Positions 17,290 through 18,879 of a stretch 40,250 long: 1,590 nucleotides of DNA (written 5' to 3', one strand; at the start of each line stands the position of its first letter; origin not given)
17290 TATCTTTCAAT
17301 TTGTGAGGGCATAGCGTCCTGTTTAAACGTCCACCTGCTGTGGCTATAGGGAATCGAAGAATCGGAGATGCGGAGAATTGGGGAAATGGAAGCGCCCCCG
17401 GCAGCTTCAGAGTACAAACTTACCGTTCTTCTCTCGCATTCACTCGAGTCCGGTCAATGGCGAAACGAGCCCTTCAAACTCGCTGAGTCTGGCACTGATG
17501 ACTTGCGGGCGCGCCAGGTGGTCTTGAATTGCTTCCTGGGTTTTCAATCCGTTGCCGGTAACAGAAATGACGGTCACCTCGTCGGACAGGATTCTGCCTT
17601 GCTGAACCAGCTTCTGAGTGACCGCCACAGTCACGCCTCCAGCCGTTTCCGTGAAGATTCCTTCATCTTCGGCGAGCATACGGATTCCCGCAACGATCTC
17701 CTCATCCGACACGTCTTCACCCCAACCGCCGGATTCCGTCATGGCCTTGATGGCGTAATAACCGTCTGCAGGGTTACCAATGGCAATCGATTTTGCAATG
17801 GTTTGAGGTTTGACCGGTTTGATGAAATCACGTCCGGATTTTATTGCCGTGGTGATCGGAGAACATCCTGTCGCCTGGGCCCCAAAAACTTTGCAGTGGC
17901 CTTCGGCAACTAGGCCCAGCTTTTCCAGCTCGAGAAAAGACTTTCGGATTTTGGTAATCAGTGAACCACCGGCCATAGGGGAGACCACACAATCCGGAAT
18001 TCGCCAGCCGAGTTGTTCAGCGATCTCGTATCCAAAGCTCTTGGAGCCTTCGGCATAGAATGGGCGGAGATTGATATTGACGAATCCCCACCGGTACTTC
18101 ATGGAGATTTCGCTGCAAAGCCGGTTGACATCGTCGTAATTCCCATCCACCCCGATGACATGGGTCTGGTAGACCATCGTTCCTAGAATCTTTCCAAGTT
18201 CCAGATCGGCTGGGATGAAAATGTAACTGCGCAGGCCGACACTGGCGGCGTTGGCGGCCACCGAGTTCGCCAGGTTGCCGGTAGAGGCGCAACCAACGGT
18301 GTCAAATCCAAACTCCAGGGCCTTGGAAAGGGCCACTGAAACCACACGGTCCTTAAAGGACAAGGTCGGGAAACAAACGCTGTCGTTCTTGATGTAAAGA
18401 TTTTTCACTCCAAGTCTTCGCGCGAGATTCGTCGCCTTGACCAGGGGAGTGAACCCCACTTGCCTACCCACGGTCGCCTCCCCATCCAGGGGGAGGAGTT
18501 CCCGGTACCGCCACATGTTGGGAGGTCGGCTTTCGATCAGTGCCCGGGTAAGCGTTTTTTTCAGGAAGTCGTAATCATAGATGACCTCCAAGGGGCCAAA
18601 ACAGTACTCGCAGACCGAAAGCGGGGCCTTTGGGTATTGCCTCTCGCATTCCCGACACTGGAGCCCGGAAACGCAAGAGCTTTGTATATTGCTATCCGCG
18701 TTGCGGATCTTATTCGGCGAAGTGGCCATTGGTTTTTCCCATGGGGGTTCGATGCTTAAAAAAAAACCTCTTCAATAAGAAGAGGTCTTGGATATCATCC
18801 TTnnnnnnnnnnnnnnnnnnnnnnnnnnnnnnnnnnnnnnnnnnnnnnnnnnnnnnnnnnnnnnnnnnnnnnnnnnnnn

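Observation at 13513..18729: SAM-repressed five-gene operon that looks like a protein-thiocarboxylate-dependent homocysteine synthesis module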

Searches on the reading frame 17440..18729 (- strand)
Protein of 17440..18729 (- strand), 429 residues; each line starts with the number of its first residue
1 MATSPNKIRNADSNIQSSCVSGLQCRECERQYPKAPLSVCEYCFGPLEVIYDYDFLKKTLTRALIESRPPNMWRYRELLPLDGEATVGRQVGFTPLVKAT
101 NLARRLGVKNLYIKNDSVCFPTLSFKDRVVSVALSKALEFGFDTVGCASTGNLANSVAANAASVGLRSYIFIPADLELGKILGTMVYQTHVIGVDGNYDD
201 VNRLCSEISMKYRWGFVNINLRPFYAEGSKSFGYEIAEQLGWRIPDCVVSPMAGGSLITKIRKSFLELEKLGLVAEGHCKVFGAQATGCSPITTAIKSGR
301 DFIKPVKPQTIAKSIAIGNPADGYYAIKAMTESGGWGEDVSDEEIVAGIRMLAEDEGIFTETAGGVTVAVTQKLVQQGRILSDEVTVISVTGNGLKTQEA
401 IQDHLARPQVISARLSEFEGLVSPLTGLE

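Call 3: search_protein_families(library=pfam, proteins=[window:17440-18729:-], max_evalue=0.01)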
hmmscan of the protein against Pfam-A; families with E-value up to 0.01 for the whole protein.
window:17440-18729:- (429 aa): 1 family
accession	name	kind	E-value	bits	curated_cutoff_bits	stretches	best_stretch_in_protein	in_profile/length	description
PF00291.31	PALP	-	3.5e-63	214.1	35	1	90-392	4-295/295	Pyridoxal-phosphate dependent enzyme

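Call 4: search_protein_families(library=ncbifam, proteins=[window:17440-18729:-], max_evalue=0.01)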
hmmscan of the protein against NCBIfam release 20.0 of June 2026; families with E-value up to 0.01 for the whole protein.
window:17440-18729:- (429 aa): 39 families (the best 25 are shown)
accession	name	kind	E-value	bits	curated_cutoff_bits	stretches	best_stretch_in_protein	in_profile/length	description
NF006050.0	PRK08197.1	equivalog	8.5e-85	284.9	303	1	17-405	3-392/406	threonine synthase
TIGR00260.1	thrC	equivalog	1.7e-81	274.1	167.1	1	72-399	1-340/340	threonine synthase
NF004170.0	PRK05638.1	equivalog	2.6e-54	184.5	421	1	23-398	2-359/442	threonine synthase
NF005035.0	PRK06450.1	equivalog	3.2e-38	131.4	301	1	24-397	5-337/338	threonine synthase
NF006205.0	PRK08329.1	equivalog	1.6e-36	126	358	1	23-397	2-346/347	threonine synthase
NF004996.0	PRK06381.1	equivalog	3.1e-34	118.4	266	1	92-392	14-316/319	threonine synthase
TIGR01127.1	ilvA_1Cterm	equivalog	4.7e-21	75.2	378.75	1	94-379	1-275/380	threonine ammonia-lyase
TIGR03844.1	cysteate_syn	equivalog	3.6e-16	58.9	324.9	2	24-210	4-185/398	cysteate synthase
NF006390.0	PRK08639.1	equivalog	8.9e-15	54.6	421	1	90-393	22-315/418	threonine ammonia-lyase IlvA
NF006389.0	PRK08638.1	equivalog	2.6e-14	52.9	453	1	86-389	20-309/333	bifunctional threonine ammonia-lyase/L-serine ammonia-lyase TdcB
NF006058.0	PRK08206.1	equivalog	1.3e-13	50.2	276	2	144-217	118-191/402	diaminopropionate ammonia-lyase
NF006674.0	PRK09224.1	subfamily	2.3e-13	49.7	577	1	93-390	25-310/508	threonine ammonia-lyase IlvA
NF009130.0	PRK12483.1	subfamily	1.2e-12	47.2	801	1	94-388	38-320/521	threonine ammonia-lyase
NF005292.0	PRK06815.1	equivalog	1.9e-12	46.8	371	1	85-379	13-295/320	threonine/serine dehydratase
TIGR01124.1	ilvA_2Cterm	equivalog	2.1e-12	46.4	411.3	1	93-390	17-302/499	threonine ammonia-lyase, biosynthetic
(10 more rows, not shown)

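Call 11: find_homologous_proteins(query=window:17440-18729:-, max_evalue=1e-30)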
Query window:17440-18729:- (429 aa): 8000 proteins with E <= 1e-30 among 8000 candidates; the best 120 are listed.
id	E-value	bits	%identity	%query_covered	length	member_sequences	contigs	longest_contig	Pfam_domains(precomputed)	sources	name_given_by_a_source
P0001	3.5e-240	815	84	98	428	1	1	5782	PF00291.32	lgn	-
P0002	1.4e-239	813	83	98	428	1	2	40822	PF00291.32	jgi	jgi:threonine synthase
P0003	2.5e-234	796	82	98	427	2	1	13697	PF00291.32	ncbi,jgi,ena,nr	ncbi:MAG TPA: threonine synthase [Terriglobia bacterium]|nr:threonine synthase [Terriglobia bacteriu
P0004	3.0e-231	786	83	94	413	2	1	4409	PF00291.32,PF05810.20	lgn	-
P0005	4.2e-231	785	84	94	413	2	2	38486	PF00291.32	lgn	-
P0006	3.4e-229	779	82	94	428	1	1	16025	PF00291.32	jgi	-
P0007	7.0e-229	778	80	98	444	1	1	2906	PF00291.32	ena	-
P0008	3.0e-228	776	82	94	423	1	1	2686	PF00291.32,PF05810.20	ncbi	-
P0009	3.8e-228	775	82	95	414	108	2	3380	PF00291.32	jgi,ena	-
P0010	7.3e-228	775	80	98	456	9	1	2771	PF00291.32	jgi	jgi:threonine synthase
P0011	1.4e-227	774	79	98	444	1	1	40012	PF00291.32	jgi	-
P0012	1.8e-227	773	80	96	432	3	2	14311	PF00291.32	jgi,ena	-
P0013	1.9e-227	773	80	98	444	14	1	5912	PF00291.32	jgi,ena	-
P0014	2.4e-227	773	81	96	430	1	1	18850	PF00291.32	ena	-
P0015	8.7e-227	771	79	98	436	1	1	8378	PF00291.32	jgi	jgi:threonine synthase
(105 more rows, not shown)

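Call 13: search_solved_structures(query=window:17440-18729:-, max_evalue=1e-10)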
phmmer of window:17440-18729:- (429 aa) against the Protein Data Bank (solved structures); distinct sequences matched with E-value up to 1e-10: 7.
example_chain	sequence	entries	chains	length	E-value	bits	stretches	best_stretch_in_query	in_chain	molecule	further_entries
1uim_A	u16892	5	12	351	4.7e-54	187.1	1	68-416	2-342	Threonine Synthase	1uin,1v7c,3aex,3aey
2zsj_A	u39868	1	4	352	2e-53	185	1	74-400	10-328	Threonine synthase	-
6cgq_A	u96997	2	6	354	5.2e-48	167.1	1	73-401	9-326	Threonine synthase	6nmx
2d1f_A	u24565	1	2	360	2.4e-46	161.7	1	71-402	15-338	Threonine synthase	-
1e5x_A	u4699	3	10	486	4.1e-31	111.5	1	73-404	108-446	THREONINE SYNTHASE | THREONINE SYNTHASE 1, CHLOROPLASTIC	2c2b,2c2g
4h27_A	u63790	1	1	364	5.4e-12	48.5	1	94-379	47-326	L-serine dehydratase/L-threonine deaminase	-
1p5j_A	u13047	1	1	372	5.2e-11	45.3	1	94-379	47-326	L-serine dehydratase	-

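Call 15: find_related_loci(query=window:17440-18729:-, collection=genome_contigs, flank=10000)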
Query window:17440-18729:- (429 aa) in genome_contigs; peptide patterns used: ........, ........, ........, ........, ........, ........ (x = any residue, [..] = any of these).
600 stretches matched a pattern (row limit reached: there are more); 577 encode a relative of the query (tblastn E <= 1e-3); the best 80 are kept; 80 distinct loci.
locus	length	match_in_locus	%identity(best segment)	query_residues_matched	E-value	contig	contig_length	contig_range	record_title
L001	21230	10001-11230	80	17-426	0e+0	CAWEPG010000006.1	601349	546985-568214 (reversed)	MAG: uncultured Acidimicrobiia bacterium isolate MFD02159.bin.1.95 genome assembly, contig: contig_31574, whole genome s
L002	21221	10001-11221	77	13-419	0e+0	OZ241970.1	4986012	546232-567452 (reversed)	MAG: Candidatus Versatilivorator sp. isolate cab9fe59-187a-48cc-98ea-4e9e5a22d3a3 genome assembly, chromosome: 1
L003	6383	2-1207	78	18-419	0e+0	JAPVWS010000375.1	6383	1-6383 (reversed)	MAG: Candidatus Versatilivorator vitaminiformans isolate m_rhlh7 Seq375, whole genome shotgun sequence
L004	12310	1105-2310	70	18-419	0e+0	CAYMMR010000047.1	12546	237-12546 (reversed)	MAG TPA_asm: uncultured Nitrospinota bacterium isolate binchicken_co21_483 genome assembly, contig: NODE_3659_length_125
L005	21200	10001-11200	67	20-419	0e+0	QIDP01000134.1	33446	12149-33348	MAG: Nitrospirae bacterium isolate SZUA-224 Ga0063294_10000233, whole genome shotgun sequence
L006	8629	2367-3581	69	18-422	0e+0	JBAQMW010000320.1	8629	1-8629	MAG: Thermodesulfobacteriota bacterium isolate MFD12058_ilm_asm_bin5 k127_28698, whole genome shotgun sequence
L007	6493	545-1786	66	9-424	0e+0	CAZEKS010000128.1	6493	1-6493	MAG TPA_asm: uncultured Syntrophaceae bacterium isolate binchicken_co189_49 genome assembly, contig: NODE_14471_length_6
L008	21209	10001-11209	66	22-424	0e+0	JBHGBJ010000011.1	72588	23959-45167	MAG: Thermodesulfobacteriota bacterium isolate SBS.BIN.12 SBSBIN12_contig_11, whole genome shotgun sequence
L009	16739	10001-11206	66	20-421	0e+0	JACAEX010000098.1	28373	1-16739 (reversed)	MAG: Syntrophaceae bacterium isolate L.E.D.62 k119_1478426, whole genome shotgun sequence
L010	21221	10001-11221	65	20-426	0e+0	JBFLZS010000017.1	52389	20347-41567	MAG: Nitrospirota bacterium isolate MAG117 MAG117_17, whole genome shotgun sequence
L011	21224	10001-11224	67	18-425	0e+0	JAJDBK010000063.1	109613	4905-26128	MAG: Nitrospinaceae bacterium isolate OFTM379 OFTM379_62, whole genome shotgun sequence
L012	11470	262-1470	63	20-422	3e-179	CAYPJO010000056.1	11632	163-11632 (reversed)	MAG TPA_asm: uncultured Thermodesulfovibrio sp. isolate binchicken_co40_73 genome assembly, contig: NODE_2741_length_116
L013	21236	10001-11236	63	15-426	2e-178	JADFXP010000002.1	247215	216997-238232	MAG: Candidatus Magnetobacteriaceae bacterium nDJH14bin9 nDJH14_bin9_NODE_2_length_247215_cov_15.834374, whole genome sh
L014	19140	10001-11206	65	18-419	1e-178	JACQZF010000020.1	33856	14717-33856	MAG: Nitrospirae bacterium isolate NC_groundwater_1560_Pr4_S-0.65um_46_16 SR1-18-Sp65_coassembly_scaffold_76854, whole g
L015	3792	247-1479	62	9-419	0e+0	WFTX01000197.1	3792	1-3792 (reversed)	MAG: Nitrospirae bacterium isolate S139_46 k151_4344, whole genome shotgun sequence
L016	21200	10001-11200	65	20-419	6e-178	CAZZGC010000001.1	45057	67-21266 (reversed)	MAG TPA_asm: uncultured Thermodesulfovibrio sp. isolate binchicken_co172_70 genome assembly, contig: NODE_500_length_450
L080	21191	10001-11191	60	23-419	9e-162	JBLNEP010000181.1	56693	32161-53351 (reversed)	MAG: Actinomycetota bacterium isolate MAG69 PRJNA853613_bin2_renamed_180, whole genome shotgun sequence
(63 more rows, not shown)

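Call 33: find_homologous_proteins(query=L080:10001-11191:+, max_evalue=1e-30)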
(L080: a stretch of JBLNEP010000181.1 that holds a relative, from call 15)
Query L080:10001-11191:+ (397 aa): 8000 proteins with E <= 1e-30 among 8000 candidates; the best 120 are listed.
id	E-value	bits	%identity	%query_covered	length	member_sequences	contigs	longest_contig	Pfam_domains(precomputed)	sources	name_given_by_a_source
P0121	1.3e-266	902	100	100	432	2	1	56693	PF00291.32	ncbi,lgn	ncbi:MAG: threonine synthase [Actinomycetota bacterium]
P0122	2.3e-260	881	97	100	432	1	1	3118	PF00291.32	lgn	-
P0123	3.9e-254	861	94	100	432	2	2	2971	PF00291.32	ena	-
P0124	1.1e-253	859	95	100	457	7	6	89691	PF00291.32,PF05810.20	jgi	jgi:threonine synthase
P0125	2.9e-253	858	94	100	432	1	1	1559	PF00291.32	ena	-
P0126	3.4e-253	858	94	100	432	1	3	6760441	PF00291.32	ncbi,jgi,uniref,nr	ncbi:threonine synthase [Kamptonema animale CS-326]|jgi:threonine synthase|uniref:threonine synthase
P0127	3.9e-253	858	94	100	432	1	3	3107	PF00291.32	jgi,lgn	jgi:threonine synthase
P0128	3.9e-253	858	94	100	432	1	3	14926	PF00291.32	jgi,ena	jgi:threonine synthase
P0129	5.4e-252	854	93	100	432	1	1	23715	PF00291.32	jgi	jgi:threonine synthase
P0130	1.7e-251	852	93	100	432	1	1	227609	PF00291.32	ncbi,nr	ncbi:threonine synthase [Oscillatoriales cyanobacterium USR001]|nr:threonine synthase [Oscillatorial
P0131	2.7e-251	851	93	100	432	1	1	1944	PF00291.32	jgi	jgi:threonine synthase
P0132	4.8e-251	851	93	100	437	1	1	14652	PF00291.32,PF05810.20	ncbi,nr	ncbi:MAG TPA: threonine synthase [Kamptonema sp.]|nr:threonine synthase [Kamptonema sp.]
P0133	5.3e-251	850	93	100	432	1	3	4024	PF00291.32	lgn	-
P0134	3.8e-250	848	93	100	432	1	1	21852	PF00291.32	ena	-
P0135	2.5e-249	845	92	100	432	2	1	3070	PF00291.32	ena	-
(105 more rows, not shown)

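Call 34: search_dna_similar(query=window:17440-18729:-, collection=plasmids, mode=protein, max_evalue=1e-40, max_rows=40)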
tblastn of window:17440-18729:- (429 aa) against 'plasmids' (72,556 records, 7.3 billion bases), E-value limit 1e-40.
Records with a match: 31; places in all: 31; records where one place covers at least 80% of the query: 31.
Best place of each record, by identity: <60% 31.
By first word of the organism name: Azospirillum 10; Haloarcula 6; Natrinema 4; Haloterrigena 2; Haladaptatus 2; Nonomuraea 1; Halostella 1; Salinigranum 1; Natronococcus 1; Haloprofundus 1; and 2 more.
By predicted mobility (MOB-suite, as given by PLSDB): non-mobilizable 26; mobilizable 5.
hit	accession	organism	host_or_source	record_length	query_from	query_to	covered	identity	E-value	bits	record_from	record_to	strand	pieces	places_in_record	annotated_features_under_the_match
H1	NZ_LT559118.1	Nonomuraea gerenzanensis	-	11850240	23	422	93%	53.7%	2e-114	375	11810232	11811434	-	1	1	none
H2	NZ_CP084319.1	Haloterrigena alkaliphila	Salt lake,Salt lake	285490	13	421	95%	38.5%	1e-54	202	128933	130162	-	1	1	thrC: threonine synthase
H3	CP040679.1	Halostella pelagica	pure culture,isolated from salted brown ...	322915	13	421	95%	38.2%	6e-55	203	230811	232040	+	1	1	record has no annotation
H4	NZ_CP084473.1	Natrinema sp. DC36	cell culture,sediment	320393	13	421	95%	38.2%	2e-54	202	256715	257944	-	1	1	thrC: threonine synthase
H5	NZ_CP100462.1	Salinigranum marinum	cell culture,Saline soil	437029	20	421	94%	37.9%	7e-53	197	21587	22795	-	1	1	thrC: threonine synthase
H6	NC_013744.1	Haloterrigena turkmenica DSM 5511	-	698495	20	421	94%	37.7%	2e-52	196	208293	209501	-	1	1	thrC: threonine synthase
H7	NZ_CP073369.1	Haloarcula sinaiiensis ATCC 33800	cell culture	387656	13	421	95%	36.7%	5e-53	198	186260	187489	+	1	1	thrC: threonine synthase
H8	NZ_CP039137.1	Haloarcula marismortui ATCC 43049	Cell culture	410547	13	421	95%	36.7%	5e-53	198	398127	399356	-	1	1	thrC: threonine synthase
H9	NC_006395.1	Haloarcula marismortui ATCC 43049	-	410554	13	421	95%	36.7%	5e-53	198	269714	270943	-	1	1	thrC: threonine synthase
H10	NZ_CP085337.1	Haladaptatus halobius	cell culture,saline soil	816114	20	421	94%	37.2%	3e-52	196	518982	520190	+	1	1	thrC: threonine synthase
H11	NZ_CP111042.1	Haladaptatus caseinilyticus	cell culture,sediment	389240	20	400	89%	39.2%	3e-49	187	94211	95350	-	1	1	thrC: threonine synthase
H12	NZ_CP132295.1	Natronococcus sp. AD-5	cell culture,sediment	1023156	20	419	93%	37.1%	2e-53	199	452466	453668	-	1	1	record has no annotation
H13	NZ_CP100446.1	Natrinema caseinilyticum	marine sediment,sediment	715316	20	402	89%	38.7%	3e-52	196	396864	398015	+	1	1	thrC: threonine synthase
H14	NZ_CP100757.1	Natrinema gelatinilyticum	marine sediment,sediment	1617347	20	402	89%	38.7%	3e-52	196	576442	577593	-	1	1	record has no annotation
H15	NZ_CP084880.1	Natrinema halophilum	pure culture,salt mine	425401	20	419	93%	36.9%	3e-53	198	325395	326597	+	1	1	thrC: threonine synthase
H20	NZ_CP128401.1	Candidatus Chlorohelix allophototropha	Single colony of Candidatus Chlorohelix ...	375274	17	399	89%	35.2%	9e-50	188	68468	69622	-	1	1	threonine synthase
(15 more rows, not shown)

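Call 35: get_annotated_region(hit=H1, flank=6000)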
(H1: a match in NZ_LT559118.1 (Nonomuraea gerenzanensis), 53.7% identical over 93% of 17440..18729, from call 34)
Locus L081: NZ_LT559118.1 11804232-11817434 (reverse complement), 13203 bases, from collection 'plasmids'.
description: Nonomuraea gerenzanensis isolate nono1 plasmid I, complete sequence
organism: Nonomuraea gerenzanensis (NCBI taxid 93944)
taxonomy: Bacteria; Actinomycetota; Actinomycetes; Streptosporangiales; Streptosporangiaceae; Nonomuraea; Nonomuraea gerenzanensis
host: -; source: -; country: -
typing (MOB-suite, as given by PLSDB): non-mobilizable
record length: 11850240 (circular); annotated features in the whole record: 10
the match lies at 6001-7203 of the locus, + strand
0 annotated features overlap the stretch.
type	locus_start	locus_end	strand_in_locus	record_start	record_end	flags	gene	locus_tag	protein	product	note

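Call 76: get_annotated_region(hit=H6, flank=4000)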
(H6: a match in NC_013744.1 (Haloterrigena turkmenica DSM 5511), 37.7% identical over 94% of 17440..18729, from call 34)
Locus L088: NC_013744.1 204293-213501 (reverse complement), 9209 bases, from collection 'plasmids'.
description: Haloterrigena turkmenica DSM 5511 plasmid pHTUR01, complete sequence
organism: Haloterrigena turkmenica DSM 5511 (NCBI taxid 543526)
taxonomy: Archaea; Euryarchaeota; Halobacteria; Halobacteriales; Natrialbaceae; Haloterrigena; Haloterrigena turkmenica; Haloterrigena turkmenica DSM 5511
host: -; source: -; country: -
typing (MOB-suite, as given by PLSDB): non-mobilizable
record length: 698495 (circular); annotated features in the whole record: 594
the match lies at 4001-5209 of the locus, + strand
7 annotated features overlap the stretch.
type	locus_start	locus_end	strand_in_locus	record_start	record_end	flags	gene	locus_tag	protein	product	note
CDS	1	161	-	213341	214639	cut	-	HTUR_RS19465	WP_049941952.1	amidohydrolase family protein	-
CDS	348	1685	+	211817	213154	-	-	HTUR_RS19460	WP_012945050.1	amidohydrolase family protein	-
CDS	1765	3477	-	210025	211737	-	-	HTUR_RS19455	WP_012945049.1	inositol monophosphatase family protein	-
CDS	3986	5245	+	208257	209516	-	thrC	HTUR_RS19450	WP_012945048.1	threonine synthase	GO:0009088 - threonine biosynthetic process [Evidence IEA]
CDS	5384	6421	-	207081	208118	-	-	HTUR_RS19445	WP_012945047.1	LLM class flavin-dependent oxidoreductase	-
CDS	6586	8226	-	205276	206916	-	-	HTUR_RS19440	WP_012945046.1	D-aminoacylase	-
CDS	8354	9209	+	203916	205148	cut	-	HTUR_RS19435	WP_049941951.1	Zn-dependent hydrolase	-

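Call 77: get_annotated_region(hit=H20, flank=4000)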
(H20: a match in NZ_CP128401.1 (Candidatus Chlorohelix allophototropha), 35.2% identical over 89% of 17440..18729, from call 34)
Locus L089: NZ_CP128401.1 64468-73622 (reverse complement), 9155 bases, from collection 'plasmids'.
description: Candidatus Chlorohelix allophototropha isolate L227-S17 plasmid unnamed1, complete sequence
organism: Candidatus Chlorohelix allophototropha (NCBI taxid 3003348)
taxonomy: Bacteria; Chloroflexota; Chloroflexia; Candidatus Chloroheliales; Candidatus Chloroheliaceae; Candidatus Chlorohelix; Candidatus Chlorohelix allophototropha
host: -; source: Single colony of Candidatus Chlorohelix allophototropha from a non-axenic enrichment (subculture 19.9); ...; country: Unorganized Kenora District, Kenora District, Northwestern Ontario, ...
typing (MOB-suite, as given by PLSDB): non-mobilizable
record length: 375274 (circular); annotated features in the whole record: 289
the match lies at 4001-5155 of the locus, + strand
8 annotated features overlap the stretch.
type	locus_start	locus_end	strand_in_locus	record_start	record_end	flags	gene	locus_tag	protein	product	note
CDS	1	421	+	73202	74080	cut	-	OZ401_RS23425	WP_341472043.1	sugar phosphate isomerase/epimerase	-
CDS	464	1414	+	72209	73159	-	-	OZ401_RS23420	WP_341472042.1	sugar ABC transporter permease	-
CDS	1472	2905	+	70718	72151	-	-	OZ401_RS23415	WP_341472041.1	ABC transporter substrate-binding protein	-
CDS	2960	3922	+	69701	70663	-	-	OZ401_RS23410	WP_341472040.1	phosphoglycerate dehydrogenase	-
CDS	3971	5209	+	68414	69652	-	-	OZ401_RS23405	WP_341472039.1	threonine synthase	-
CDS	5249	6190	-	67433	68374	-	-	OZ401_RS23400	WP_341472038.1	response regulator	GO:0000160 - phosphorelay signal transduction system [Evidence IEA]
CDS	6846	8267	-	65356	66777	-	-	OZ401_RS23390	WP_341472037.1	HAMP domain-containing sensor histidine kinase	GO:0007165 - signal transduction [Evidence IEA]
CDS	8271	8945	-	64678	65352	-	-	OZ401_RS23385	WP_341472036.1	response regulator transcription factor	GO:0000160 - phosphorelay signal transduction system [Evidence IEA]; GO:0006355 - regulation of DNA-templated ...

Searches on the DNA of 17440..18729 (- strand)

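Call 19: search_rna_families(sources=[L003, L004, L006, L007, L012, L015, L019, L020, L022, L025, L041, L046, L047, L056, L060, L074, L077, L078], threshold=gathering)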
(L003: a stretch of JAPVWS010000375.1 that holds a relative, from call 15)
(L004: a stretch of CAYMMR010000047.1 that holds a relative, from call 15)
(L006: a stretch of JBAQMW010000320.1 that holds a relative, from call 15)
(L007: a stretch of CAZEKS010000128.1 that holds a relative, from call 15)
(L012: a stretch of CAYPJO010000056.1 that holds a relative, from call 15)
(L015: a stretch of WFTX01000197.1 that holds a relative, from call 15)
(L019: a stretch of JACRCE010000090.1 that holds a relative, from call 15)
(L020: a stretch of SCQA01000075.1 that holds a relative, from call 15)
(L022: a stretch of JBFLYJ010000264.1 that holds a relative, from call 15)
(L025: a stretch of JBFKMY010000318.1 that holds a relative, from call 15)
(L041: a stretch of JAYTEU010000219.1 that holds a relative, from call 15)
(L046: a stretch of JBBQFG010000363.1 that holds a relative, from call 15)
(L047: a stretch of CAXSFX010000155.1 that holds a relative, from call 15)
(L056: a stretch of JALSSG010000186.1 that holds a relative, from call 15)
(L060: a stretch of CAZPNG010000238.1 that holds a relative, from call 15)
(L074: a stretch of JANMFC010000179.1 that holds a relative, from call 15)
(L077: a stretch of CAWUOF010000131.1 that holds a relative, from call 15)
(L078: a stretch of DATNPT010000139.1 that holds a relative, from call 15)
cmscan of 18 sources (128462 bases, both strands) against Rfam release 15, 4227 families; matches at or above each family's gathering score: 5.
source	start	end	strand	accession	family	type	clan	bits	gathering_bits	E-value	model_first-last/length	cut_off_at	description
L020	4502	4620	+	RF00162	SAM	Cis-reg; riboswitch;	CL00012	91.6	44.4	2.8e-20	1-108/108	no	SAM riboswitch aptamer (S box leader)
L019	1238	1361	+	RF00162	SAM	Cis-reg; riboswitch;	CL00012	82.6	44.4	1.2e-17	1-108/108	no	SAM riboswitch aptamer (S box leader)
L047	1824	1955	+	RF00162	SAM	Cis-reg; riboswitch;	CL00012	65.3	44.4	1.3e-12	1-108/108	no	SAM riboswitch aptamer (S box leader)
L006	1685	1757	-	RF00005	tRNA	Gene; tRNA;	CL00001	63.5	29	4e-11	1-71/71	no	tRNA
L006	2011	2150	+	RF00162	SAM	Cis-reg; riboswitch;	CL00012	62.3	44.4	9.4e-12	3-106/108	no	SAM riboswitch aptamer (S box leader)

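Call 37: search_rna_families(source=L081, threshold=gathering)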
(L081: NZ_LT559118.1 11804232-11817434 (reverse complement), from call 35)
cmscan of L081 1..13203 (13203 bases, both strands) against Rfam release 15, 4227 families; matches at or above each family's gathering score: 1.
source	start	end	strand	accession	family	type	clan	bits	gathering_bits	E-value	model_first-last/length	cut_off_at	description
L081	5816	5957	+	RF00162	SAM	Cis-reg; riboswitch;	CL00012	68.7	44.4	1.3e-14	1-108/108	no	SAM riboswitch aptamer (S box leader)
